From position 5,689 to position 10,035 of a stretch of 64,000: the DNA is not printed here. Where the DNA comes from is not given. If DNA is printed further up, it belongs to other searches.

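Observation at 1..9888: Giant (>3,290 aa) polyvalent protein with a zincin domain and effector-like modules punctuated by a recurring RYAL linker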

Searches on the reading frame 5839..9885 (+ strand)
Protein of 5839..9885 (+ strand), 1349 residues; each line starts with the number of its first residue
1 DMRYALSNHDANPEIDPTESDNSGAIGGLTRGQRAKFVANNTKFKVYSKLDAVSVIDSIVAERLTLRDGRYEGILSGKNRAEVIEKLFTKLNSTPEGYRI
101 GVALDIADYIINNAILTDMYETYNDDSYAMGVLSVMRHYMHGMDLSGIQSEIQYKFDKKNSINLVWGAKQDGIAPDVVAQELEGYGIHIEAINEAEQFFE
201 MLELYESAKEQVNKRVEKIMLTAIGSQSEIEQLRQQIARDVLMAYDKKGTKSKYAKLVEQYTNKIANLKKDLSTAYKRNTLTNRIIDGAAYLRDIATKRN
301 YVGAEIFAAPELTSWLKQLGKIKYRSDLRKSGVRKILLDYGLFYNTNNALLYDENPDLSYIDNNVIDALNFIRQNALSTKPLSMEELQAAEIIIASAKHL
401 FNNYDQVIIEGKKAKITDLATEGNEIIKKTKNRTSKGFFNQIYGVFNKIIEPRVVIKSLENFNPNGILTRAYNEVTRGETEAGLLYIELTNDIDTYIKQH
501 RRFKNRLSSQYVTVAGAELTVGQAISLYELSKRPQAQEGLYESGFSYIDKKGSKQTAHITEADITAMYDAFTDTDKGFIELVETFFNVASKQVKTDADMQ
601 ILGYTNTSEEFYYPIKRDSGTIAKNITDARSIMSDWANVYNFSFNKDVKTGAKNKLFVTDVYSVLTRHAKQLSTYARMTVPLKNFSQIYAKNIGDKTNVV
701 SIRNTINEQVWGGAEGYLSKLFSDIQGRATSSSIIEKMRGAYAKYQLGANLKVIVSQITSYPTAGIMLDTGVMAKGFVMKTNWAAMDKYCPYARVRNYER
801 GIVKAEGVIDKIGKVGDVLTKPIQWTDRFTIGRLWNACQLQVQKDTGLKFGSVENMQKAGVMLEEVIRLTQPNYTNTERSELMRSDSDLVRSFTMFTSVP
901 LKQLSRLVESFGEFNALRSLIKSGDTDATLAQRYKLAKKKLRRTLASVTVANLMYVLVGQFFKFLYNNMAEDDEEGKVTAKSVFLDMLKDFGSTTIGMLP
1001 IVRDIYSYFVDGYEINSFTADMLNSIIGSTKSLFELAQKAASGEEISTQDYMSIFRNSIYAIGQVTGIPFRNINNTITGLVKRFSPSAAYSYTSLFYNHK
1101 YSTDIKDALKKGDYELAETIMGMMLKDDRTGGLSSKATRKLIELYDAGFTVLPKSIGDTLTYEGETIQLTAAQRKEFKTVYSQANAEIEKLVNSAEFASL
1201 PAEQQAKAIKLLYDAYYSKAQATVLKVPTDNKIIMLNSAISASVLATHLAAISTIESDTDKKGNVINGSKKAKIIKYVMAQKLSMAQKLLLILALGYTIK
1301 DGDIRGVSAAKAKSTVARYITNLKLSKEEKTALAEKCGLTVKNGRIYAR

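Call 14: find_homologous_proteins(query=window:6400-9885:+, max_evalue=0.00001)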
Query window:6400-9885:+ (1162 aa): 25 proteins with E <= 0.00001 among 8000 candidates.
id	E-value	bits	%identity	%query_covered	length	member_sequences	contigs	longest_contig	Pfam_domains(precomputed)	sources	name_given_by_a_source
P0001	0.0e+0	2318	90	100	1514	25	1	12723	-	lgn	-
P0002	0.0e+0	2307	89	100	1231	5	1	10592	-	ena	-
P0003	0.0e+0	2151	82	100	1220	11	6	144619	-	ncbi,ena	-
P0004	0.0e+0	2098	95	86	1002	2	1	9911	-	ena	-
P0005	0.0e+0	1762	68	100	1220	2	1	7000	-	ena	-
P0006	0.0e+0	1730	67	100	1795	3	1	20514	PF18760.8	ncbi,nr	ncbi:MAG: hypothetical protein NC037_03420, partial [Bacteroides sp.]|nr:hypothetical protein [Bacte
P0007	0.0e+0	1722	66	100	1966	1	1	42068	-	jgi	-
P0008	0.0e+0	1620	66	94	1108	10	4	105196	-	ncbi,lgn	-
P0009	0.0e+0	1350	73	71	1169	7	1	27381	-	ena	-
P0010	0.0e+0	1344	84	62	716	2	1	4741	-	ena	-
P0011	0.0e+0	1135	65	69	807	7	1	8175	-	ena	-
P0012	5.0e-215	735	37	100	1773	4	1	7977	PF13151.13,PF18760.8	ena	-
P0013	2.4e-212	726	35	100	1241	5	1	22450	-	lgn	-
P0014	7.4e-212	725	36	100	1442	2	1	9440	PF01261.31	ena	-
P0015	1.8e-210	720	36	100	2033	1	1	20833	PF18760.8,PF18819.7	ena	-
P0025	2.1e-35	140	30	30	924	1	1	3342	-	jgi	jgi:hypothetical protein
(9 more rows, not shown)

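Call 15: find_encoding_contigs(protein=P0003, flank=10000, max_places=3)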
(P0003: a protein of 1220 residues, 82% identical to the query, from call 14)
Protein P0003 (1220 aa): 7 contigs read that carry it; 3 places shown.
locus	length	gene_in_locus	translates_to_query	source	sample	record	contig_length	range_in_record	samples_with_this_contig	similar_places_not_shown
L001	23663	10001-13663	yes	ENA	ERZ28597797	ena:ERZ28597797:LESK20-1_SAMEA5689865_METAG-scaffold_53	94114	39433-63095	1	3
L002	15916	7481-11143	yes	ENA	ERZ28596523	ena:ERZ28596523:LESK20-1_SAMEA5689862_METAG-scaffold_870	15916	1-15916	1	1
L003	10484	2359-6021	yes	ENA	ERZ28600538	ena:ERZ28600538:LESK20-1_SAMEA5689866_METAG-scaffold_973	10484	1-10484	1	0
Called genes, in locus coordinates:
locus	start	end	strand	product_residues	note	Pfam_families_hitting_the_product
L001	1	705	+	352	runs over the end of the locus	PF13685:Fe-ADH_2 (weak), PF01761:DHQ_synthase, PF24621:DHQS_C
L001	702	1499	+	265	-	PF08501:Shikimate_dh_N, PF02826:2-Hacid_dh_C (weak), PF01488:Shikimate_DH (weak)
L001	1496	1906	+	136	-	PF01220:DHquinase_II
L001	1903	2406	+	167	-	PF13238:AAA_18, PF01202:SKI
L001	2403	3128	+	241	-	PF00106:adh_short, PF08659:KR, PF13561:adh_short_C2, PF23441:SDR (weak)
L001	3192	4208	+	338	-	PF01966:HD, PF13286:HD_assoc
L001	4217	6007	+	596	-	PF01807:Zn_ribbon_DnaG, PF08275:DNAG_N, PF01751:Toprim, PF13362:Toprim_3, PF13662:Toprim_4, PF13155:Toprim_2, PF10410:DnaB_bind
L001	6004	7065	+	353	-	PF03979:Sigma70_r1_1 (weak), PF00140:Sigma70_r1_2, PF04542:Sigma70_r2, PF04539:Sigma70_r3, PF04545:Sigma70_r4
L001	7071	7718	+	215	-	PF12847:Methyltransf_18, PF04816:TrmK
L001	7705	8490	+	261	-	PF01784:DUF34_NIF3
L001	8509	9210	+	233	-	-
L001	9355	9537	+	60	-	-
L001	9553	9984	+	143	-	-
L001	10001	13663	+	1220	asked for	-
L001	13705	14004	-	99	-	-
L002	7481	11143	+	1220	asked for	-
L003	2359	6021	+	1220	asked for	-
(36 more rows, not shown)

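Call 40: search_solved_structures(query=A3, max_evalue=10, show_alignments=1)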
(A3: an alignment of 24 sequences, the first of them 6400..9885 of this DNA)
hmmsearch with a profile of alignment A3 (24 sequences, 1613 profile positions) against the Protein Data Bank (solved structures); distinct sequences matched with E-value up to 10: 3.
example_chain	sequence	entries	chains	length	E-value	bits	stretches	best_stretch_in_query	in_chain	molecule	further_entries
8tct_A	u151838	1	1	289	8.1e-05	23.7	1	217-390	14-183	Sugar phosphate isomerase/epimerase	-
7upo_B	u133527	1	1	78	0.32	11.8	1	488-545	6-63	DHT03 protein B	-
7upq_B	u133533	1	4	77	0.35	11.6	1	488-545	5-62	DHT03 protein B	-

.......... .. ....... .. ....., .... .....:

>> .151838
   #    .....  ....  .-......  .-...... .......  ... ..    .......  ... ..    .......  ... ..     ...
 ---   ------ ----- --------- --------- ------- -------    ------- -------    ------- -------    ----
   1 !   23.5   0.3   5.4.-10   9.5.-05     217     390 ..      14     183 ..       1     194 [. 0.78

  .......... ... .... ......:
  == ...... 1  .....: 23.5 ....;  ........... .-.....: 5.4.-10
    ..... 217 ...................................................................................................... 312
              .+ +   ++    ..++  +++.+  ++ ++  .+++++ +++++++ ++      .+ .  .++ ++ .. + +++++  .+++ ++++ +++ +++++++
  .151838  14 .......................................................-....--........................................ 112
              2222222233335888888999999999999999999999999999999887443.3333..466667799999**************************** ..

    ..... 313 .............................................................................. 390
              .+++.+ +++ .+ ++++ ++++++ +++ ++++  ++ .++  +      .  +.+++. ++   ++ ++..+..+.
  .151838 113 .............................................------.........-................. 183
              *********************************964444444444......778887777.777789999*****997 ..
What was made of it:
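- Tried and rejected: The 'sugar phosphate isomerase' PDB hit of profile A3 (call 40) is an artefact.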

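Call 60: predict_structure(alignment_id=A3)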
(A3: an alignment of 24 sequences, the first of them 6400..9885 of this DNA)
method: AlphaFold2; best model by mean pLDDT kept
length: 1162 residues; sequences in the alignment: 24
mean_pLDDT: 69.7   pTM: 0.56
mean pLDDT of the five models: 69.7, 68.8, 66.8, 65.1, 62.7
residues with pLDDT >= 90: 157; 70-90: 535; 50-70: 198; < 50: 272
segments of 3 or more residues with pLDDT < 50: 1-10, 28-38, 53-68, 112-121, 247-256, 258-260, 433-455, 460-464, 508-520, 523-526, 536-564, 615-632, 687-710, 773-845, 853-858, 878-882
pLDDT, mean of each block of 10 residues (from residue 1): 39 57 55 45 54 45 46 67 76 85 75 42 67 79 81 84 73 84 90 85 90 70 75 77 52 47 67 78 84 86 89 83 84 92 86 83 80 89 92 93 88 74 77 39 30 46 61 80 79 75 58 46 51 49 32 31 51 74 78 89 87 50 39 61 89 93 93 90 58 40 37 63 75 71 81 71 58 46 36 42 43 42 37 39 48 47 54 52 54 56 62 74 79 80 82 89 84 79 84 91 91 91 93 89 84 89 89 82 89 89 90 84 88 86 85 80 66
secondary structure, 60 per line:
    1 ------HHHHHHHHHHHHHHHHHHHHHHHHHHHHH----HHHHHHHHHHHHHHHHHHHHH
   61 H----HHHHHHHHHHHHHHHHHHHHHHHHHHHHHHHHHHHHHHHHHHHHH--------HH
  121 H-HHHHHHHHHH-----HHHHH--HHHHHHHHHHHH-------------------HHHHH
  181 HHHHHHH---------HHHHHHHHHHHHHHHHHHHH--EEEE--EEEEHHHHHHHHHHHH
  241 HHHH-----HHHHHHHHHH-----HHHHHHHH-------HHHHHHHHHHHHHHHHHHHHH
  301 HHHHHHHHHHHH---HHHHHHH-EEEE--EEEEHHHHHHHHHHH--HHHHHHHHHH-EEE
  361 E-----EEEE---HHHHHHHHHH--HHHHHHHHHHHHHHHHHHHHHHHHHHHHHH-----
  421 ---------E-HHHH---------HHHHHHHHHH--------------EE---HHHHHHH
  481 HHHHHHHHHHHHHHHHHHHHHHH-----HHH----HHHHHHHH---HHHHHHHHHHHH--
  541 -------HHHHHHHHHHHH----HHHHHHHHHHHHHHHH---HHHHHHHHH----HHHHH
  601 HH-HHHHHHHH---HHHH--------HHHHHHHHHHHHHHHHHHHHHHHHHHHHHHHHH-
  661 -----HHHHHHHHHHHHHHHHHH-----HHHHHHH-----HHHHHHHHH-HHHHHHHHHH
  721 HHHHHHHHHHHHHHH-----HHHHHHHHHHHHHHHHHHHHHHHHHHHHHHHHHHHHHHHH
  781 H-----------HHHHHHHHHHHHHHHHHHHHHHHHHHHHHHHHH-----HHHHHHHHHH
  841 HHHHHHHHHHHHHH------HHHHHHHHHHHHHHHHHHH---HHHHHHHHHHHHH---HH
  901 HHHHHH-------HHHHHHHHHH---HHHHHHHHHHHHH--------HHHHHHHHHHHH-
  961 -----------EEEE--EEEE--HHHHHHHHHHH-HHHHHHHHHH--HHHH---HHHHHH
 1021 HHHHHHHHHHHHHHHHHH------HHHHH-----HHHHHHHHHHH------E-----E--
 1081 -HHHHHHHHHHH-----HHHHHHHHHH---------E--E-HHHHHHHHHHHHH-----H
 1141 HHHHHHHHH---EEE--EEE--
elements in order (helices of 4 or more, strands of 3 or more residues): H7-35 H40-61 H66-110 H123-132 H138-142 H145-156 H176-187 H197-216 E219-222 E225-228 H229-244 H250-259 H265-272 H280-312 H316-322 E324-327 E330-333 H334-344 H347-356 E358-361 E367-370 H374-383 H386-415 H432-435 H445-454 H474-503 H516-523 H527-538 H548-559 H564-579 H583-591 H596-602 H604-611 H615-618 H627-659 H666-683 H689-695 H701-709 H711-735 H741-781 H793-825 H831-854 H861-879 H883-895 H899-906 H914-923 H927-939 H948-959 E972-975 E978-981 H984-994 H996-1005 H1008-1011 H1015-1038 H1045-1049 H1055-1065 H1082-1092 H1098-1107 H1122-1134 H1140-1149 E1153-1155 E1158-1160
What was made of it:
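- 5857..9885 (+): Conserved C-core (aa ~1953-3295), almost all alpha-helical, uncharacterised chassis. AF2 mean pLDDT 69.7, nearly all helix (call 60).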

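Call 63: fold_search(model_id=the predicted structure, library=pdb)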
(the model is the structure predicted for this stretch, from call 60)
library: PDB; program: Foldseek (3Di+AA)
matches with E <= 10: 93; with E <= 0.001: 0
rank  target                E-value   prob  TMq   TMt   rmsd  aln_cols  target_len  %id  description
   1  5j4i_A                3.3e-01  0.13  0.07  0.14  27.7       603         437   10  Crystal Structure of the L-arginine/agmatine antiporter from E. coli at 2.2 Angstroem resolution (released 2016-08-31)
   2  3zgq                  4.3e-01  0.10  0.08  0.13  24.1       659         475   11  Crystal structure of human interferon-induced protein IFIT5 (released 2013-01-23)
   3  9l5r_J                8.2e-01  0.12  0.10  0.15  31.0       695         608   10  Cryo-EM structure of the thermophile spliceosome (state ILS) (released 2025-03-12)
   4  9j3x_A                8.5e-01  0.12  0.11  0.18  26.2       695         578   10  Cryo-EM structure of lysosome cholesterol sencing protein LYCHOS in Tight-state (released 2025-04-02)
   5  5m8j                  1.0e+00  0.08  0.07  0.15  26.5       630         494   10  Crystal structure of Eremococcus coleocola manganese transporter mutant H236A (released 2017-01-11)
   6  7qks                  1.2e+00  0.02  0.06  0.06  41.2      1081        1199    9  Cryo-EM structure of ABC transporter STE6-2p from Pichia pastoris in apo conformation at 3.1 A resolution (released 2022-10-26)
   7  5m8a                  1.5e+00  0.07  0.07  0.15  27.3       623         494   10  Crystal structure of Eremococcus coleocola manganese transporter mutant E129A (released 2017-01-11)
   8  4jre_D                1.5e+00  0.06  0.06  0.12  23.6       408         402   14  Crystal structure of nitrate/nitrite exchanger NarK with nitrite bound (released 2013-05-15)
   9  9qe0_B                1.5e+00  0.02  0.05  0.04  71.8      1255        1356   10  Neobacillus vireti Wadjet-II JetABC dimer (released 2025-06-25)
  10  9lhq                  1.5e+00  0.10  0.12  0.19  25.9       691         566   11  Cryo-EM structure of GPR155 monomer in complex with cholesterol (released 2025-12-10)
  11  7ogt_A                1.6e+00  0.02  0.05  0.08  65.8       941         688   12  Folded elbow of cohesin (released 2021-07-28)
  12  8jwi                  1.8e+00  0.02  0.07  0.07  40.9      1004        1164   11  Cryo-EM structure of the outward-facing Plasmodium falciparum multidrug resistance protein 1 (released 2023-08-30)
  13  8i13_A                1.8e+00  0.02  0.05  0.05  120.9      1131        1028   11  Cryo-EM structure of 6-subunit Smc5/6 (released 2024-06-26)
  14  6c6k_A                2.0e+00  0.06  0.08  0.14  20.8       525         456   11  Structural basis for preferential recognition of cap 0 RNA by a human IFIT1-IFIT3 protein complex (released 2018-04-04)
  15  5udi_A                2.0e+00  0.05  0.09  0.14  21.3       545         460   10  IFIT1 monomeric mutant (L457E/L464E) with m7Gppp-AAAA (syn and anti conformations of cap) (released 2017-03-01)
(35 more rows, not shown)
